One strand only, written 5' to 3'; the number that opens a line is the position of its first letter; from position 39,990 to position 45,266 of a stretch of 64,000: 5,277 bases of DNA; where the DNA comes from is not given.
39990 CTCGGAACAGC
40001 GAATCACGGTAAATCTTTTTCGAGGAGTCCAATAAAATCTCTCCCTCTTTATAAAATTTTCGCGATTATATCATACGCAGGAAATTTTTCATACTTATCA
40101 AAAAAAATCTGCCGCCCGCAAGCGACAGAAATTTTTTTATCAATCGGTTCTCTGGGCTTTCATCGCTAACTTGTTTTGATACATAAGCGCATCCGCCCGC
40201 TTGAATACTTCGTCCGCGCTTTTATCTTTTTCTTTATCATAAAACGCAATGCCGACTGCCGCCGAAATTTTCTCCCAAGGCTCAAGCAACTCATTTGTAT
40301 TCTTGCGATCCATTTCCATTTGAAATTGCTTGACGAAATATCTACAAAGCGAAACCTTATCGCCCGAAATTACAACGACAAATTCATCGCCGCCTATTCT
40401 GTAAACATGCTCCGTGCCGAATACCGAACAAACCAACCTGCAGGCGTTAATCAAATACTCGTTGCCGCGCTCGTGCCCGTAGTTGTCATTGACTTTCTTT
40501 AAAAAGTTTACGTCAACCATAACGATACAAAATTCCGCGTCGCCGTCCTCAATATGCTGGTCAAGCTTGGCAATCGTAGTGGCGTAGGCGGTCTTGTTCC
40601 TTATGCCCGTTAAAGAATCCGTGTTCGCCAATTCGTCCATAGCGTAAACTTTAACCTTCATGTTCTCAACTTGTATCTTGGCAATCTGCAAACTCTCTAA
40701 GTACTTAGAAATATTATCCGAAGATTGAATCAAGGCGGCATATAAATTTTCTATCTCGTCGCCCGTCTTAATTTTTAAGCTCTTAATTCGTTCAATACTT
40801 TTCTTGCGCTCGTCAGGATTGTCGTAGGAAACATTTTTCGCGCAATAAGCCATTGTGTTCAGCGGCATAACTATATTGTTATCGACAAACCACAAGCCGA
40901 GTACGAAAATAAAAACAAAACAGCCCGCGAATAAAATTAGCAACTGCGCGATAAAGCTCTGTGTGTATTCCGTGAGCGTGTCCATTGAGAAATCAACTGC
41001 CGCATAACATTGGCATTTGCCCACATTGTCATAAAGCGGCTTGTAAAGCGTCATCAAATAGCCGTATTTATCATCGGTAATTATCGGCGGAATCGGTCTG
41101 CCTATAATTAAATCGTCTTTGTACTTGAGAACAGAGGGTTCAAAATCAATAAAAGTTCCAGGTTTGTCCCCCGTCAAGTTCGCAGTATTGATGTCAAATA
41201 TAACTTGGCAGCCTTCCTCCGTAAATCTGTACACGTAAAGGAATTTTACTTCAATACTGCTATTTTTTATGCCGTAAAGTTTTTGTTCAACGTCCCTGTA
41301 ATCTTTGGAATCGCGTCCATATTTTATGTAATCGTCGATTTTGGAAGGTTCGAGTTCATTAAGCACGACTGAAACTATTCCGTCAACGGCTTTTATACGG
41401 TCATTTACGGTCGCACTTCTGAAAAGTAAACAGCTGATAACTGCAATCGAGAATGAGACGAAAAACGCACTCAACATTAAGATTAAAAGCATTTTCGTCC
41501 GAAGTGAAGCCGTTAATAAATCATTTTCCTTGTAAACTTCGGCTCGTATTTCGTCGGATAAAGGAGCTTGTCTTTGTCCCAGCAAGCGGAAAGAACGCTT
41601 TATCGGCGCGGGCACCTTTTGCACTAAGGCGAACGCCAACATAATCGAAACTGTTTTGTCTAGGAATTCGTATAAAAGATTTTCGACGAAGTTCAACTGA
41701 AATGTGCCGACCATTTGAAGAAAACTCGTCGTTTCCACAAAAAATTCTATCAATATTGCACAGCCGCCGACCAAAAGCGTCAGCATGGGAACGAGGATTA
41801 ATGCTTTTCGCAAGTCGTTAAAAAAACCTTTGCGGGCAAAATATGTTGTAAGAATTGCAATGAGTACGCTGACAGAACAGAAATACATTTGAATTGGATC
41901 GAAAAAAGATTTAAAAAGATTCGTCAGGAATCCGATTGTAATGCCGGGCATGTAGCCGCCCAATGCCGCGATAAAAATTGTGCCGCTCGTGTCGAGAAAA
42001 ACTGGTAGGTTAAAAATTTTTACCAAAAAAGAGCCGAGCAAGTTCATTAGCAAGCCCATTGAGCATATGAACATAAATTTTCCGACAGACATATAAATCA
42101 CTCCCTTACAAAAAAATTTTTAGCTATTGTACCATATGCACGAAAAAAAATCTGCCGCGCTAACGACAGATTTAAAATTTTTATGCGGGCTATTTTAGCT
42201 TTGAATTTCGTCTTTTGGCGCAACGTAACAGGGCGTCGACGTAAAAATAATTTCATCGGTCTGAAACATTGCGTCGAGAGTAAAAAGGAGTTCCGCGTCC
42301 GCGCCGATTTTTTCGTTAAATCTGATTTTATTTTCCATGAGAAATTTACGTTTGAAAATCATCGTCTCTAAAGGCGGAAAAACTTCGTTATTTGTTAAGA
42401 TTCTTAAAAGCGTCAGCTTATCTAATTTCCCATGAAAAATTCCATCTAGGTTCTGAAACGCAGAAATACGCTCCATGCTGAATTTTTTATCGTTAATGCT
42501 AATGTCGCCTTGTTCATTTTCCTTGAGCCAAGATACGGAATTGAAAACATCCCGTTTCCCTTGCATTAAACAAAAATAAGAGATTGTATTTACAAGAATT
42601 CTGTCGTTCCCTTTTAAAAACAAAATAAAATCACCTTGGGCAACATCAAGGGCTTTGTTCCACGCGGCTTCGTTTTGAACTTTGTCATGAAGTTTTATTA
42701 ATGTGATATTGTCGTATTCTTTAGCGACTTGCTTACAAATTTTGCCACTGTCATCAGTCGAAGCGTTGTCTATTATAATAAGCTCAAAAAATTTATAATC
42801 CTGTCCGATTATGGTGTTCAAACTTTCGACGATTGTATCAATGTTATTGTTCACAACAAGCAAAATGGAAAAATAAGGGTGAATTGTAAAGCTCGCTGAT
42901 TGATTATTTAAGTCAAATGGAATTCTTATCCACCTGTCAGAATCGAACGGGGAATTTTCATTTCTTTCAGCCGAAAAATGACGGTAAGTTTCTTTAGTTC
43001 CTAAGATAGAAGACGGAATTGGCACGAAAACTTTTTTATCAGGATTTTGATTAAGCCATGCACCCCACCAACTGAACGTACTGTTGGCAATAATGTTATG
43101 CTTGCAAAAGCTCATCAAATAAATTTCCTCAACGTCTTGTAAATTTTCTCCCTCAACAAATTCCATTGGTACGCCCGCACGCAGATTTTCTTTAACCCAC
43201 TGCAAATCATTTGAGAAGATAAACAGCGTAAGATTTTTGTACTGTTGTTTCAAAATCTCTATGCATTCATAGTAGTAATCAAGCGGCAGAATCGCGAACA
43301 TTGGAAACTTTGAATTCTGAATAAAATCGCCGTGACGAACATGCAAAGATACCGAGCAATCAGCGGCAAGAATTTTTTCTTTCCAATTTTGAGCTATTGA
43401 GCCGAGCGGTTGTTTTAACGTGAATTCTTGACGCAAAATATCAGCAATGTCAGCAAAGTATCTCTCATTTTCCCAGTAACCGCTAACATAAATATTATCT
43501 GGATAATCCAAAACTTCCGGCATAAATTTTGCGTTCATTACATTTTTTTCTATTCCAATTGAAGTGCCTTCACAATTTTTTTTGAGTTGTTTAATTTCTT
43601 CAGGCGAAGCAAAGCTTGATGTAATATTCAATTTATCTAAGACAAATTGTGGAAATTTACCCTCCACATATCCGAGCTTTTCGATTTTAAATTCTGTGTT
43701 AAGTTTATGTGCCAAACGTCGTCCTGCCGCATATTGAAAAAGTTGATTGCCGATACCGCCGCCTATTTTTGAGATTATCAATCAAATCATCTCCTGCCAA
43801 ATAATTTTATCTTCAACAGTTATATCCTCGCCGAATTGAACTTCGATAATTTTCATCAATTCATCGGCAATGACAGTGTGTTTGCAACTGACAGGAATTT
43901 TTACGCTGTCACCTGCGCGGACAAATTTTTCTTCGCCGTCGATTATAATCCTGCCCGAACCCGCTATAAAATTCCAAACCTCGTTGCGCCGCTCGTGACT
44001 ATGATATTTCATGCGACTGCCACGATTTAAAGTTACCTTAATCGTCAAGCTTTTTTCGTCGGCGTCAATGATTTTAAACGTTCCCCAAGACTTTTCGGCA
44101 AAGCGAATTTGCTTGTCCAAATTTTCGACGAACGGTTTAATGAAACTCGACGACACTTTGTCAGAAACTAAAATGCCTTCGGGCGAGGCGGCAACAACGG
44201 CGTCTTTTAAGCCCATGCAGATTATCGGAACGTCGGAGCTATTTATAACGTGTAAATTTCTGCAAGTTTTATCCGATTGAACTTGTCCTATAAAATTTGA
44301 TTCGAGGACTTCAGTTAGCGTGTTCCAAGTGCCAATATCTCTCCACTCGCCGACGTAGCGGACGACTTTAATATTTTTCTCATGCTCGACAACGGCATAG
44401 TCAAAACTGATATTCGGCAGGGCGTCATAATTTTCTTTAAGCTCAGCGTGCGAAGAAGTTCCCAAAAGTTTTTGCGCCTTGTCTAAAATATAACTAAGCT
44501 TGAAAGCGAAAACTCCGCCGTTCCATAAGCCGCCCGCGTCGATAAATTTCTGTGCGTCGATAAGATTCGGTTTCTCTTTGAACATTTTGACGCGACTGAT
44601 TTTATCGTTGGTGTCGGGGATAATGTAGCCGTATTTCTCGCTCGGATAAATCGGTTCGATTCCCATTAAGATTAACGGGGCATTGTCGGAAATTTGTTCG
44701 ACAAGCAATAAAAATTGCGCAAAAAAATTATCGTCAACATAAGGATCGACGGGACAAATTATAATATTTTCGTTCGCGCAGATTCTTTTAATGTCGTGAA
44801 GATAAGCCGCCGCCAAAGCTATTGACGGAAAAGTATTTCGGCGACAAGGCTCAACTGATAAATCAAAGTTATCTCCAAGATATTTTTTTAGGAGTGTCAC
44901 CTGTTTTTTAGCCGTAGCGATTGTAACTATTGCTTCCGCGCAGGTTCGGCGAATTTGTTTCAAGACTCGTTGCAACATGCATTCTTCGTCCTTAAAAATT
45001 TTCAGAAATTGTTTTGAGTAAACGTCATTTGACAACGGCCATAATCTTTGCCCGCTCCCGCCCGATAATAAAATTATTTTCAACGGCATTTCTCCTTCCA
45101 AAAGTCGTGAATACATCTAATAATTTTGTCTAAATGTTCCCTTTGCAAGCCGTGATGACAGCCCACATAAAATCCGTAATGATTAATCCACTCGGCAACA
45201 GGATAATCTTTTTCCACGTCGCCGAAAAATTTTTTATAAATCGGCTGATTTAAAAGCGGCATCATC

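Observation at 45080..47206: Fused ColC-like synthase / 3-dehydratase with His-for-Lys and a Cys cluster: a colitose-type 3,6-dideoxyhexose pathway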

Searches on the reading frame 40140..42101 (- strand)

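Call 22: search_protein_families(library=pfam, proteins=[window:40140-42101:-])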
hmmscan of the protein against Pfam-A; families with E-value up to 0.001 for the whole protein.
window:40140-42101:- (653 aa): 1 family
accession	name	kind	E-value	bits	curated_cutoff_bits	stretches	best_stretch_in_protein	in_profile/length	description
PF00990.26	GGDEF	-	1.4e-24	87.1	23.8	1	492-648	1-159/161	Diguanylate cyclase, GGDEF domain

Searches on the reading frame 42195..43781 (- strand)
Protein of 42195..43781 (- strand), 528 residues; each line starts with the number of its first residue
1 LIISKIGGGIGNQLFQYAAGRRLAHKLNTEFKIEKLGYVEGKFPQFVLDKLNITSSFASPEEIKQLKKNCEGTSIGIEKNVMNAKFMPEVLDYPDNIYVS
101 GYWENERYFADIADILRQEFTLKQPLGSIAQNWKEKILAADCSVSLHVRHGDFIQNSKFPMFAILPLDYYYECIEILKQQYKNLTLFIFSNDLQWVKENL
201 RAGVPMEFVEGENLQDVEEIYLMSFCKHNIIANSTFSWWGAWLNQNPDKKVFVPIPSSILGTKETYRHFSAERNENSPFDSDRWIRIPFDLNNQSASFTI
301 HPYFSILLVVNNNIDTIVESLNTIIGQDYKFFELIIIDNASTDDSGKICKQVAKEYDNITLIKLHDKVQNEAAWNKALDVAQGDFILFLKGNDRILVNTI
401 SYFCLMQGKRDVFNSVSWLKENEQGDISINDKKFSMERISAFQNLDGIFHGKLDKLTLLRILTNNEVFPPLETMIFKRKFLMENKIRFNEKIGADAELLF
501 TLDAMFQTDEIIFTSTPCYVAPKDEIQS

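Call 3: search_protein_families(library=pfam, proteins=[window:42195-43781:-])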
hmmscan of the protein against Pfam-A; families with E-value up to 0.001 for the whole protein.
window:42195-43781:- (528 aa): 2 families
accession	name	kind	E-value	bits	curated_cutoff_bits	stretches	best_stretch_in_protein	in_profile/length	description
PF01531.22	Glyco_transf_11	-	1.9e-28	100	23.9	1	89-246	114-268/298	Glycosyl transferase family 11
PF00535.33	Glycos_transf_2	-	1.5e-16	61.3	23.3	1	305-389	1-85/168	Glycosyl transferase family 2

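Call 4: search_protein_families(library=ncbifam, proteins=[window:42195-43781:-])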
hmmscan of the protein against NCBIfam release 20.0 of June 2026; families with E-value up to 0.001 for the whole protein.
window:42195-43781:- (528 aa): 15 families
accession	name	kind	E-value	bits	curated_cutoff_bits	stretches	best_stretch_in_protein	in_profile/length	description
NF053739.1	GlytfEpsEBac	equivalog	5.2e-15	55.2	450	1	302-398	1-98/265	glycosyltransferase EpsE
NF007482.0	PRK10073.1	equivalog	3.5e-13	49.3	423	1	302-406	6-109/334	glycosyltransferase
NF047683.1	TeichurnBiosyTuaG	equivalog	4.2e-13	49.5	400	1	301-400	5-104/252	teichuronic acid biosynthesis protein TuaG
NF050050.1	ProtGlycPglI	equivalog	1.2e-12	47.9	500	1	302-403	2-104/306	GalNAc(5)-diNAcBac-PP-undecaprenol beta-1,3-glucosyltransferase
TIGR03937.1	PgaC_IcaA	equivalog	2.5e-11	43.2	422.3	1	298-402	41-144/407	poly-beta-1,6-N-acetyl-D-glucosamine synthase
TIGR03111.1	glyc2_xrt_Gpos1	hypoth_equivalog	6.3e-09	35.1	363.95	1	296-524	43-270/439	TIGR03111 family XrtG-associated glycosyltransferase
NF007453.0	PRK10018.1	equivalog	1e-06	28.7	382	1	301-405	5-109/280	colanic acid biosynthesis glycosyltransferase WcaA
NF038302.1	EPS_HpsE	equivalog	1.1e-06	27.8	300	1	312-390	14-94/307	hormogonium polysaccharide biosynthesis glycosyltransferase HpsE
TIGR04017.1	WcaA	equivalog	1.7e-06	27.8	495.75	1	301-405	4-108/279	colanic acid biosynthesis glycosyltransferase WcaA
TIGR03469.1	HpnB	hypoth_equivalog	5.4e-06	25.7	379.25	1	291-375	33-118/386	hopene-associated glycosyltransferase HpnB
TIGR04009.1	wcaE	equivalog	5.7e-05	22.5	369.2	1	305-395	4-95/248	colanic acid biosynthesis glycosyltransferase WcaE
NF038299.1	EPS_HpsN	equivalog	8.1e-05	21.7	425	1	305-395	4-94/317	hormogonium polysaccharide biosynthesis glycosyltransferase HpsN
NF047588.1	GlcsyltransPgfSStrep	equivalog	0.0001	21.6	500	1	308-392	14-95/308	glycosyltransferase PgfS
NF041875.1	EPS_EpsD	equivalog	0.00019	20.9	370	1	305-389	2-86/325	exopolysaccharide biosynthesis glycosyltransferase EpsD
TIGR03965.1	mycofact_glyco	equivalog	0.00062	18.8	280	1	302-389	74-161/467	mycofactocin biosynthesis glycosyltransferase MftF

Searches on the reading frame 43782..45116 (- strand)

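Call 3: search_protein_families(library=pfam, proteins=[window:43782-45116:-])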
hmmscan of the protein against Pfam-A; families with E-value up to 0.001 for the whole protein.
window:43782-45116:- (444 aa): 4 families
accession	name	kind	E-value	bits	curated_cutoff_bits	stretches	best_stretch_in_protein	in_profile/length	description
PF00483.29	NTP_transferase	-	5.7e-31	108.4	21.2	1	14-271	2-239/245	Nucleotidyl transferase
PF01050.24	MannoseP_isomer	-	2.3e-10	41.1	23.6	1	340-439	12-112/116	Mannose-6-phosphate isomerase C-terminal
PF07883.17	Cupin_2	-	2.7e-08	33.9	27.2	1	361-419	3-60/70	Cupin domain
PF12804.13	NTP_transf_3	-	0.00019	22.1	27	1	15-138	2-110/160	MobA-like NTP transferase domain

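Call 4: search_protein_families(library=ncbifam, proteins=[window:43782-45116:-])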
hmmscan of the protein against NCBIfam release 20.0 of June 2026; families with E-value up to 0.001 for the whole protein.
window:43782-45116:- (444 aa): 7 families
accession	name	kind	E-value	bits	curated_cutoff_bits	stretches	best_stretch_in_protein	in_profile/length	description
TIGR01479.1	GMP_PMI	equivalog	1.2e-62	212.2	372.95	1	15-439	4-459/467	mannose-1-phosphate guanylyltransferase/mannose-6-phosphate isomerase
NF012004.0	PRK15460.1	equivalog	3.9e-44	151.1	859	1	14-437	8-468/478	mannose-1-phosphate guanyltransferase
NF041173.1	Sug_nt_acttase_Thmprot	equivalog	2.1e-11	43.4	600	1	12-267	1-221/405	bifunctional sugar-1-phosphate nucleotidylyltransferase/acetyltransferase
TIGR03992.1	Arch_glmU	subfamily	6.9e-11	41.6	292.1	1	13-268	2-222/393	bifunctional sugar-1-phosphate nucleotidylyltransferase/acetyltransferase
TIGR01207.1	rmlA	equivalog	1.3e-06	27.7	360.65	1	14-280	2-240/286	glucose-1-phosphate thymidylyltransferase RfbA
NF012024.0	PRK15480.1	equivalog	0.00054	19.2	588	0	13-88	5-76/292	glucose-1-phosphate thymidylyltransferase RfbA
TIGR02091.1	glgC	equivalog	0.00079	18.6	424.9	0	160-267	156-252/364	glucose-1-phosphate adenylyltransferase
